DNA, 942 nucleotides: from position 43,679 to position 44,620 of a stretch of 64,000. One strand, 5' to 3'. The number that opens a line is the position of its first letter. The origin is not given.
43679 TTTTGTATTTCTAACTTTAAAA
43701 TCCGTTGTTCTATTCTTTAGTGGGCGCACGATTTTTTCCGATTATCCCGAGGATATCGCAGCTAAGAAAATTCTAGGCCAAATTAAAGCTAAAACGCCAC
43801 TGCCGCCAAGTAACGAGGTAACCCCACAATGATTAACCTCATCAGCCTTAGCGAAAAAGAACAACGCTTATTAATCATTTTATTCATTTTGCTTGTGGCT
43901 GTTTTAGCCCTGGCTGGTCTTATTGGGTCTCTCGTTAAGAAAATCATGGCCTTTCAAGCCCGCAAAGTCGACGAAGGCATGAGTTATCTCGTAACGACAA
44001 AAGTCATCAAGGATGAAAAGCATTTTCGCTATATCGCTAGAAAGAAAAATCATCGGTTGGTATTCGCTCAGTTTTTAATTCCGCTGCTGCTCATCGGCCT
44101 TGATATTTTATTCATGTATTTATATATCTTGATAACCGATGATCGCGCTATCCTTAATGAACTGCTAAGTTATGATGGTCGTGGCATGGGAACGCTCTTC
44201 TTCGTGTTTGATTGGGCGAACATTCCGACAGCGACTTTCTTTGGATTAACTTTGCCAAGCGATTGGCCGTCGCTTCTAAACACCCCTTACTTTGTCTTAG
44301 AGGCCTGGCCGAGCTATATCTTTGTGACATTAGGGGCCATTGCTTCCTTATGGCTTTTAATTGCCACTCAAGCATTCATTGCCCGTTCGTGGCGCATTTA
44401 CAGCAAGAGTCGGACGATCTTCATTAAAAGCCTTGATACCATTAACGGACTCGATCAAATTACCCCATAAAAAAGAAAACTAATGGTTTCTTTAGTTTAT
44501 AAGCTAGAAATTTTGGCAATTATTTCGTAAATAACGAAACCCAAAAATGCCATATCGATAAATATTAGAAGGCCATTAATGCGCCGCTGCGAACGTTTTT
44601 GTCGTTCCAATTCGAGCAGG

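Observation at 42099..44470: Uncharacterised divergent unit: a secreted CxxC thioredoxin-fold protein opposite a three-gene operon of overlapping membrane-protein genes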

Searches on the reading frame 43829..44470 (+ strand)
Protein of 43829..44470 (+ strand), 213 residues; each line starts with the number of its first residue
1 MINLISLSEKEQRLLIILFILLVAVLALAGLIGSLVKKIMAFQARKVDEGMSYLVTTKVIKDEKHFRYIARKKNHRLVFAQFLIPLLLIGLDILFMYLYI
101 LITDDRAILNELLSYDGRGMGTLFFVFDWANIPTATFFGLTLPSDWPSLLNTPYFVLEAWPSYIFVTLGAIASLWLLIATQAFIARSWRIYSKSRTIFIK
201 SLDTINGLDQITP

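Call 3: search_protein_families(library=pfam, proteins=[window:43829-44470:+], max_evalue=1)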
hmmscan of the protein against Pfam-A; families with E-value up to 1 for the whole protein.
window:43829-44470:+ (213 aa): 0 families

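Call 4: search_protein_families(library=ncbifam, proteins=[window:43829-44470:+], max_evalue=1)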
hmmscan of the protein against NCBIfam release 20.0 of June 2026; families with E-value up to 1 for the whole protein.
window:43829-44470:+ (213 aa): 1 family
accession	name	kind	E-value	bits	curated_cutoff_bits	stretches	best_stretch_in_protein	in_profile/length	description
NF004769.0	PRK06107.1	equivalog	0.18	10.5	617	1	173-213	282-322/402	aspartate transaminase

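Call 7: search_protein_families(library=padloc, proteins=[window:43829-44470:+], max_evalue=1)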
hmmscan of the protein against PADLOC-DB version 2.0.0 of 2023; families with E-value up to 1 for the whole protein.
window:43829-44470:+ (213 aa): 0 families

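Call 12: find_homologous_proteins(query=window:43829-44470:+)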
Query window:43829-44470:+ (213 aa): 16 proteins with E <= 0.001 among 2721 candidates.
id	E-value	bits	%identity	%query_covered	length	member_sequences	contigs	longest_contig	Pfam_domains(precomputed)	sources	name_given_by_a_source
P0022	2.6e-131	454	100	100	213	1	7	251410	-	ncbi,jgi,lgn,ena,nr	ncbi:MAG TPA: hypothetical protein DCX17_02130 [Firmicutes bacterium]|jgi:hypothetical protein|nr:hy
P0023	4.2e-105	368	79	100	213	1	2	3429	-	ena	-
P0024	7.4e-104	364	78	98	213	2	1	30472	-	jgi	-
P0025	5.3e-103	361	77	100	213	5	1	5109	-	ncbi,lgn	-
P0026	3.0e-102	359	75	100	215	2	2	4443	-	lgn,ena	-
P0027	2.5e-101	356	76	98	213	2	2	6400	-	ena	-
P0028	2.9e-99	349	75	100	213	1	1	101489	-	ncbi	-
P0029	3.2e-99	349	75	99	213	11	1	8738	-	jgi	jgi:hypothetical protein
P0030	6.3e-93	328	74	91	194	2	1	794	-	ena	-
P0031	1.5e-62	229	54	95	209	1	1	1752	-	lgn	-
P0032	3.2e-58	215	51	95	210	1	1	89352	-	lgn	-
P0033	1.6e-40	157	43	99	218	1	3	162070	-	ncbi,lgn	-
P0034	2.2e-39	153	42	95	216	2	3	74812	-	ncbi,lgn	-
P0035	4.8e-39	152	41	97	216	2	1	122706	-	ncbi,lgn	-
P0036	5.8e-39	152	40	97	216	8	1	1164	-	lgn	-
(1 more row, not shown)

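Call 20: find_encoding_contigs(protein=P0033, flank=7000, max_places=1)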
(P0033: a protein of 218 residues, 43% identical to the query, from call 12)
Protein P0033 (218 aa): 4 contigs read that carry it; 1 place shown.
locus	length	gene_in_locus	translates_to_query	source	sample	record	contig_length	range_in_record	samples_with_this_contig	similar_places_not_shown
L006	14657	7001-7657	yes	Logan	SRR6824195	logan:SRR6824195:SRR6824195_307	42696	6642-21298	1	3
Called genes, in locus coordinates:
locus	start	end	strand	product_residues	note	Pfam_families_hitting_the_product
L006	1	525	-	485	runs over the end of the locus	PF01425:Amidase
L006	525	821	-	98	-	-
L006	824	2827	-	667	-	PF22745:Nlig-Ia, PF01653:DNA_ligase_aden, PF03120:OB_DNA_ligase, PF03119:DNA_ligase_ZBD (weak), PF14520:HHH_5 (faint), PF12826:HHH_2, PF00533:BRCT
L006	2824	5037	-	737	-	PF00580:UvrD-helicase, PF13245:AAA_19, PF13604:AAA_30 (faint), PF13361:UvrD_C, PF13538:UvrD_C_2 (faint)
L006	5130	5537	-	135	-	-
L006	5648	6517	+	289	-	-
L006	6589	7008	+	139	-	-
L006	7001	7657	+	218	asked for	-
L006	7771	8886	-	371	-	-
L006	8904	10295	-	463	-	PF01336:tRNA_anti-codon (weak), PF00152:tRNA-synt_2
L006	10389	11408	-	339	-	PF00814:TsaD, PF22521:HypF_C_2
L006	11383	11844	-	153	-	PF13527:Acetyltransf_9 (faint), PF13673:Acetyltransf_10, PF00583:Acetyltransf_1, PF13508:Acetyltransf_7, PF08445:FR47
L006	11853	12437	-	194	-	PF00814:TsaD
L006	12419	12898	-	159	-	PF02367:TsaE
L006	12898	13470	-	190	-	PF04167:DUF402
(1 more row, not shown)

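Call 21: find_encoding_contigs(protein=P0035, flank=7000, max_places=1)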
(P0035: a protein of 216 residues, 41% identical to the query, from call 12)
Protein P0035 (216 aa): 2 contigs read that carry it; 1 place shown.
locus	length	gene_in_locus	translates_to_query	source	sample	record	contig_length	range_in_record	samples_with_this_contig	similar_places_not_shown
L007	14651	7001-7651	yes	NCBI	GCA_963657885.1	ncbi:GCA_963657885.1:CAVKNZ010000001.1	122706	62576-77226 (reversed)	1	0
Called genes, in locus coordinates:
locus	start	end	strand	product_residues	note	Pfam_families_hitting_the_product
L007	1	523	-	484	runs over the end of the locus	PF01425:Amidase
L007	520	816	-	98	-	PF02686:GatC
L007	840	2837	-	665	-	PF22745:Nlig-Ia, PF01653:DNA_ligase_aden, PF03120:OB_DNA_ligase, PF03119:DNA_ligase_ZBD (weak), PF14520:HHH_5 (faint), PF12826:HHH_2, PF00533:BRCT, PF12738:PTCB-BRCT (weak)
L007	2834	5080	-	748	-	PF00580:UvrD-helicase, PF01443:Viral_helicase1 (faint), PF13245:AAA_19, PF13361:UvrD_C, PF13538:UvrD_C_2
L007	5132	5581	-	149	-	-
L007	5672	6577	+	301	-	-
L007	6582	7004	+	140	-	-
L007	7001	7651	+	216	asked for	-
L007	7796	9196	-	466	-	PF01336:tRNA_anti-codon, PF00152:tRNA-synt_2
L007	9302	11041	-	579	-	PF02690:Na_Pi_cotrans, PF01895:PhoU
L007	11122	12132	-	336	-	PF00814:TsaD, PF22521:HypF_C_2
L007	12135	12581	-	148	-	PF13527:Acetyltransf_9, PF00583:Acetyltransf_1, PF13673:Acetyltransf_10, PF13508:Acetyltransf_7, PF08445:FR47 (weak)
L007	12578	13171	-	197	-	PF00814:TsaD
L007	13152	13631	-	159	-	PF02367:TsaE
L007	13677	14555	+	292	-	PF03486:HI0933_like (faint), PF07992:Pyr_redox_2, PF13738:Pyr_redox_3, PF00070:Pyr_redox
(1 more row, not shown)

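Call 37: predict_structure(alignment_id=A2)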
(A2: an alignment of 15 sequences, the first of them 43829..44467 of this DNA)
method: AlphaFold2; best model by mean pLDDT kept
length: 213 residues; sequences in the alignment: 15
mean_pLDDT: 75.9   pTM: 0.56
mean pLDDT of the five models: 75.9, 73.9, 73.7, 72.9, 70.9
residues with pLDDT >= 90: 23; 70-90: 128; 50-70: 51; < 50: 11
segments of 3 or more residues with pLDDT < 50: 1-3, 148-151
pLDDT, mean of each block of 10 residues (from residue 1): 59 84 86 80 76 69 80 86 91 92 86 72 58 63 56 65 88 89 84 75 63 47
secondary structure, 60 per line:
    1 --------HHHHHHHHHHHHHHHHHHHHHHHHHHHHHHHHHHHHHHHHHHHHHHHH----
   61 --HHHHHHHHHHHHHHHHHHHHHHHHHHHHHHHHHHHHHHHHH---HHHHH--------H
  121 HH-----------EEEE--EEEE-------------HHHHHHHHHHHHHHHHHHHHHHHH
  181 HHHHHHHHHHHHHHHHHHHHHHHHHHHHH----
elements in order: H9-56 H63-103 H107-111 E134-137 E140-143 H157-209

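Call 40: find_related_loci(query=A2, collection=genome_contigs, flank=6000)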
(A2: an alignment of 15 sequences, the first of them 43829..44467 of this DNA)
Query A2 (213 aa) in genome_contigs; peptide patterns used: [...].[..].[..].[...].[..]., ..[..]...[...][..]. (x = any residue, [..] = any of these).
88 stretches matched a pattern; 17 encode a relative of the query (tblastn E <= 1e-3); 17 distinct loci.
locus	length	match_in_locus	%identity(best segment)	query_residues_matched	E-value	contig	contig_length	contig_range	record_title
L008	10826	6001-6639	75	1-213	1e-107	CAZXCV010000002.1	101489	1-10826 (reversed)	MAG TPA_asm: uncultured Staphylococcaceae bacterium isolate SRP090828_co4_175 genome assembly, contig: NODE_22_length_10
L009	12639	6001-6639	78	1-213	4e-102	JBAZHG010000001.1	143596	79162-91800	MAG: Bacilli bacterium isolate SO_2017_LW3_65 NODE_170_length_143596_cov_1.736368_LW162_2017, whole genome shotgun seque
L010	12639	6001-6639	77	1-213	3e-98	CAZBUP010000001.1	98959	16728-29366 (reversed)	MAG TPA_asm: uncultured Staphylococcaceae bacterium isolate binchicken_co269_220 genome assembly, contig: NODE_213_lengt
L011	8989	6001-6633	75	3-213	2e-97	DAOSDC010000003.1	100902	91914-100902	MAG TPA_asm: Bacilli bacterium isolate AMR_MDS_1841 NODE_156_length_100902_cov_6.498686, whole genome shotgun sequence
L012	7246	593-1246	46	4-213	9e-55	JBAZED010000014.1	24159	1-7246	MAG: Bacilli bacterium isolate SO_2017_LW3_117 NODE_5294_length_24159_cov_3.169815_LW162_2017, whole genome shotgun sequ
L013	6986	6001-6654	43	4-213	1e-53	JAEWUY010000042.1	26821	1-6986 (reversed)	MAG: Bacillota bacterium isolate OH_SDB_4 k127_181284, whole genome shotgun sequence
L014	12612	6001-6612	42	1-206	7e-49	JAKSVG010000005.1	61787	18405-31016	MAG: Bacilli bacterium isolate Horse_feces353 MAG353_5, whole genome shotgun sequence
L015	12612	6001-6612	41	1-206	2e-45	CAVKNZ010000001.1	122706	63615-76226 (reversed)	Bacteroidaceae bacterium isolate H07689-L1_cleanbin_000029 genome assembly, contig: Spades_H07689-L1_contig_41, whole ge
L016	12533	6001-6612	40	1-206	2e-44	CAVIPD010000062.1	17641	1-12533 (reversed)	bacterium isolate H07634-L1_cleanbin_000049 genome assembly, contig: Spades_H07634-L1_contig_2289, whole genome shotgun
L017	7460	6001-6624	40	1-209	1e-43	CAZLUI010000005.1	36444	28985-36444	MAG TPA_asm: uncultured Staphylococcaceae bacterium isolate binchicken_co408_48 genome assembly, contig: NODE_305_length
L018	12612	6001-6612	37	1-206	9e-42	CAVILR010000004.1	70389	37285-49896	Lachnospiraceae bacterium isolate H07676-L1_cleanbin_000045 genome assembly, contig: Spades_H07676-L1_contig_224, whole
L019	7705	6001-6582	40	7-202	2e-39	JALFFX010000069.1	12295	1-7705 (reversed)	MAG: Erysipelotrichaceae bacterium isolate SUG644 k141_60561, whole genome shotgun sequence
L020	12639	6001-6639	39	4-209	3e-36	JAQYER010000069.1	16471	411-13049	MAG: Bacillales bacterium isolate SUG1798 k141_3345579, whole genome shotgun sequence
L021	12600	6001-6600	42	1-202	1e-40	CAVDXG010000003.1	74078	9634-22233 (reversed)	Coriobacteriaceae bacterium isolate H07668-L1_cleanbin_000021 genome assembly, contig: Spades_H07668-L1_contig_63, whole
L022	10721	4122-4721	33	4-206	3e-21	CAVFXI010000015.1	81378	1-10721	Gemmiger formicilis isolate H07606-L1_cleanbin_000041 genome assembly, contig: Spades_H07606-L1_contig_123, whole genome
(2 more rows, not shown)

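Call 48: search_protein_representatives(alignment_id=A2)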
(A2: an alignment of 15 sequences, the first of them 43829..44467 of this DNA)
Query: 15 sequences, 213 profile positions. Proteins with E-value up to 0.001 (for the whole library): 216; up to 1e-10: 163; up to 1e-30: 75. The best 150 are listed.
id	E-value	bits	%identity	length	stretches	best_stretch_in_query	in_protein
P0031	1.1e-90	319.5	-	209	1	3-207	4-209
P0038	4.7e-75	268.4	-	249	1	1-209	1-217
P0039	3.0e-71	255.9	-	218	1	1-211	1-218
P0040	6.3e-70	251.6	-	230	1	1-207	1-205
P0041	1.7e-69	250.2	-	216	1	4-205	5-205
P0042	1.4e-67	244.0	-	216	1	1-210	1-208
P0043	1.7e-67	243.7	-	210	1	2-207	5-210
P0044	2.6e-67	243.1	-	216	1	1-204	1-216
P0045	4.8e-66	238.9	-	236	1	1-208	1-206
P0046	6.5e-65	235.2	-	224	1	1-208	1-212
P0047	3.1e-62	226.5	-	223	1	8-209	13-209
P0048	3.4e-62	226.3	-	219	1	1-209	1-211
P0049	7.2e-61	222.0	-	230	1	3-207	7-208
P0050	1.2e-60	221.3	-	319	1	4-209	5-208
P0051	1.8e-59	217.5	-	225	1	1-209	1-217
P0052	1.5e-58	214.4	-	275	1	4-208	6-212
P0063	4.3e-50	186.8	-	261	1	3-207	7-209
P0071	2.0e-46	174.8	-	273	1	4-210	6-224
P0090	8.5e-40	153.2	-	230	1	4-212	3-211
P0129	5.1e-25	104.8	-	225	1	5-209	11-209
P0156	2.2e-20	89.7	-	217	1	4-206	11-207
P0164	1.7e-18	83.5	-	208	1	4-208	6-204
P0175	1.5e-15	73.9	-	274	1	3-207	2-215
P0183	6.5e-14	68.6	-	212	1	8-207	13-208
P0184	6.6e-14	68.5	-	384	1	6-209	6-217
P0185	1.8e-13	67.1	-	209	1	12-207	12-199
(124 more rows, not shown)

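Call 49: find_encoding_contigs(protein=P0164, flank=6000, max_places=2)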
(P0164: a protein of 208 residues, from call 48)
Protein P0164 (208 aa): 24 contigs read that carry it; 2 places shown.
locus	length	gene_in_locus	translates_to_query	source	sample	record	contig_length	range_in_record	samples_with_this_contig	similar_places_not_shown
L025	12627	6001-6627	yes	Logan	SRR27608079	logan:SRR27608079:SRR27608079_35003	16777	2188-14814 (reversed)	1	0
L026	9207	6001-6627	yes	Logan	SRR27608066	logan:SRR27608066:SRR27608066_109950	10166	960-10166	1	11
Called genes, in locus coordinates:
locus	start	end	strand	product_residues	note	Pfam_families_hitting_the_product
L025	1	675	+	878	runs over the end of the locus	?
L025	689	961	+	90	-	-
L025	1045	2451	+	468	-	PF07581:Glug (weak)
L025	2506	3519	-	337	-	-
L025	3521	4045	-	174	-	PF04542:Sigma70_r2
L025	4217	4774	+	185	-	PF02659:Mntp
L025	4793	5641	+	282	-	-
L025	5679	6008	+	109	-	-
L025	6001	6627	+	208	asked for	-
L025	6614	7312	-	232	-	-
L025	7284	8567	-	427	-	PF00275:EPSP_synthase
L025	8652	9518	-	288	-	PF01116:F_bP_aldolase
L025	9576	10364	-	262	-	PF00459:Inositol_P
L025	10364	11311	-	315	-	PF01368:DHH, PF02272:DHHA1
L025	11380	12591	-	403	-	PF07155:ECF-ribofla_trS, PF12822:ECF_trnsprt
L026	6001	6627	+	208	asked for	-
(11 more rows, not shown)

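Call 50: find_encoding_contigs(protein=P0185, flank=6000, max_places=2)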
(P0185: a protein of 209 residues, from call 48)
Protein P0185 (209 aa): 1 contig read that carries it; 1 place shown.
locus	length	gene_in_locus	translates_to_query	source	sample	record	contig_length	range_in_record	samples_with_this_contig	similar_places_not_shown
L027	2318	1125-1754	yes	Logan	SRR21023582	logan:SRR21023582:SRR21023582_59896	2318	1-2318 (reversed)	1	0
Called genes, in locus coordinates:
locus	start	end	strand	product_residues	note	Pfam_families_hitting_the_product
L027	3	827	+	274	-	?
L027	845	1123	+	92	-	-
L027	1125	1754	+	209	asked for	-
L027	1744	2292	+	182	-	PF18153:Cap15_CD_rec (weak)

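Call 56: search_solved_structures(query=A2, max_evalue=10)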
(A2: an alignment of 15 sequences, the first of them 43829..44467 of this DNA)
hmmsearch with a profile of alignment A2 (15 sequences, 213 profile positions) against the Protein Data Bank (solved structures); distinct sequences matched with E-value up to 10: 1.
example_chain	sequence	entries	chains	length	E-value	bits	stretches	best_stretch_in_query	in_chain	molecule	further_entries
8zar_A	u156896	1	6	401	0.74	12.8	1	5-39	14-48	Multidrug export protein EmrA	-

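Call 58: find_encoding_contigs(protein=P0175, flank=6000, max_places=2)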
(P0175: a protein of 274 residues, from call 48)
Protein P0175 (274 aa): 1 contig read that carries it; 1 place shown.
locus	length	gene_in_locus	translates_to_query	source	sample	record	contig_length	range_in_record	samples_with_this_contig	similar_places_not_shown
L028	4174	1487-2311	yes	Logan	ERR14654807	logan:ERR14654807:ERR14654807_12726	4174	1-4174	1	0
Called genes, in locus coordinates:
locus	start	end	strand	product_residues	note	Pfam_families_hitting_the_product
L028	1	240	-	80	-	?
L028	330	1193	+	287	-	PF09991:DUF2232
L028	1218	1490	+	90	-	-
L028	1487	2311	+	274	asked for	-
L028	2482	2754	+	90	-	PF08279:HTH_11 (faint), PF12844:HTH_19, PF13443:HTH_26, PF13560:HTH_31, PF01381:HTH_3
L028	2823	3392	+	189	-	PF02659:Mntp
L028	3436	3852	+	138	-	PF00892:EamA, PF03151:TPT (weak)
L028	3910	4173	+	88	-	?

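Call 59: find_encoding_contigs(protein=P0063, flank=6000, max_places=2)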
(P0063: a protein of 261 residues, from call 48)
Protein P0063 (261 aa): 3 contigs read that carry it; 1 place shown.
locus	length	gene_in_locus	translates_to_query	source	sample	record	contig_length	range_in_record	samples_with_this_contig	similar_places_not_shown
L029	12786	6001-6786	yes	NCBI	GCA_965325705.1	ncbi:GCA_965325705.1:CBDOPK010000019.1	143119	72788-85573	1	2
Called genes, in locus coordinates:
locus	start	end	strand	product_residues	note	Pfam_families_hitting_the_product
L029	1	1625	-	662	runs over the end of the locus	PF22745:Nlig-Ia, PF01653:DNA_ligase_aden, PF03120:OB_DNA_ligase, PF03119:DNA_ligase_ZBD (weak), PF14520:HHH_5 (faint), PF12826:HHH_2, PF00533:BRCT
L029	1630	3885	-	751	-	PF00580:UvrD-helicase, PF01443:Viral_helicase1 (faint), PF13245:AAA_19, PF13361:UvrD_C, PF13538:UvrD_C_2 (weak)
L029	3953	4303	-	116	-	-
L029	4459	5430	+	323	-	-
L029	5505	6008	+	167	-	-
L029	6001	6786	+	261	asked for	-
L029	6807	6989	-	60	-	-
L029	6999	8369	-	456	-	PF01336:tRNA_anti-codon, PF00152:tRNA-synt_2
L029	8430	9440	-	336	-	PF00814:TsaD, PF22521:HypF_C_2 (weak)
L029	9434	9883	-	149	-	PF13527:Acetyltransf_9 (faint), PF13673:Acetyltransf_10, PF00583:Acetyltransf_1, PF12746:GNAT_acetyltran (weak), PF13508:Acetyltransf_7, PF08445:FR47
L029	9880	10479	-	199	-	PF00814:TsaD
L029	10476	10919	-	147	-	PF02367:TsaE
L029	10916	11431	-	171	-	PF04167:DUF402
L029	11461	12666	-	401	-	-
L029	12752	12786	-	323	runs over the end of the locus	PF09515:Thia_YuaJ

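Call 62: find_encoding_contigs(protein=P0156, flank=6000, max_places=2)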
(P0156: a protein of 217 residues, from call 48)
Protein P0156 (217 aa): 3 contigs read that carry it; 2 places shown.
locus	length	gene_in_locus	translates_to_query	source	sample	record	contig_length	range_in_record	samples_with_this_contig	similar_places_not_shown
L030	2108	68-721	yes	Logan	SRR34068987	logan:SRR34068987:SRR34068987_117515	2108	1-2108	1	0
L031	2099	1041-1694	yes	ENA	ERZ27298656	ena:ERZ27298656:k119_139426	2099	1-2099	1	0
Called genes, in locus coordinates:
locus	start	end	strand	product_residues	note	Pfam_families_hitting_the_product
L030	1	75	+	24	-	?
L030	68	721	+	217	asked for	-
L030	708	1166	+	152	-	-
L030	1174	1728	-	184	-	PF13302:Acetyltransf_3, PF13420:Acetyltransf_4 (weak), PF00583:Acetyltransf_1, PF13673:Acetyltransf_10 (weak), PF13508:Acetyltransf_7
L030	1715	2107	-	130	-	?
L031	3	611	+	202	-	?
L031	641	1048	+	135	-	-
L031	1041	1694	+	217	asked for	-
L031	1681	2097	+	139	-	?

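Call 63: find_encoding_contigs(protein=P0183, flank=6000, max_places=2)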
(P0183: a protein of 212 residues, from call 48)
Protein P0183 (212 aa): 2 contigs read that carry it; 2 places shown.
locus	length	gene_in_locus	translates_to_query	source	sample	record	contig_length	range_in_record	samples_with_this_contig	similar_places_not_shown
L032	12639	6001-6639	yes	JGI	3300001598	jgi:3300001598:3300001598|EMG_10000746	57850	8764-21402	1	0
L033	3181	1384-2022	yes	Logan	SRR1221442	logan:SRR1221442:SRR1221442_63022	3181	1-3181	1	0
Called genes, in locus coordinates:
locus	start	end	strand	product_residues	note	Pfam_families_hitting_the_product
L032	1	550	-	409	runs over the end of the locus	PF01171:ATP_bind_3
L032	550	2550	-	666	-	PF22745:Nlig-Ia, PF01653:DNA_ligase_aden, PF03120:OB_DNA_ligase, PF03119:DNA_ligase_ZBD, PF12826:HHH_2, PF14520:HHH_5 (weak), PF00533:BRCT, PF12738:PTCB-BRCT (weak), +1 more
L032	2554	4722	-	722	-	PF00580:UvrD-helicase, PF01443:Viral_helicase1 (faint), PF13086:AAA_11 (weak), PF13245:AAA_19, PF13604:AAA_30 (faint), PF13361:UvrD_C, PF13538:UvrD_C_2 (weak)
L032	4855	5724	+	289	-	PF09991:DUF2232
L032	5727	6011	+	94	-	-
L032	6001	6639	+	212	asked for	-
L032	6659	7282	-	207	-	PF00929:RNase_T, PF21762:DEDDh_C (weak)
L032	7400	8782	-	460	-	PF01336:tRNA_anti-codon, PF00152:tRNA-synt_2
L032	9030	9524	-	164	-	PF06177:QueT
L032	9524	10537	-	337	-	PF00814:TsaD, PF02543:Carbam_trans_N (weak), PF22521:HypF_C_2 (weak)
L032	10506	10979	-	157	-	PF13420:Acetyltransf_4 (weak), PF00583:Acetyltransf_1, PF13673:Acetyltransf_10, PF13508:Acetyltransf_7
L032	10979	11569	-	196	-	PF00814:TsaD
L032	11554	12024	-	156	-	PF02367:TsaE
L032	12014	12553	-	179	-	PF04167:DUF402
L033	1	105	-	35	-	?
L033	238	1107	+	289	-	PF09991:DUF2232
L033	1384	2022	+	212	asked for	-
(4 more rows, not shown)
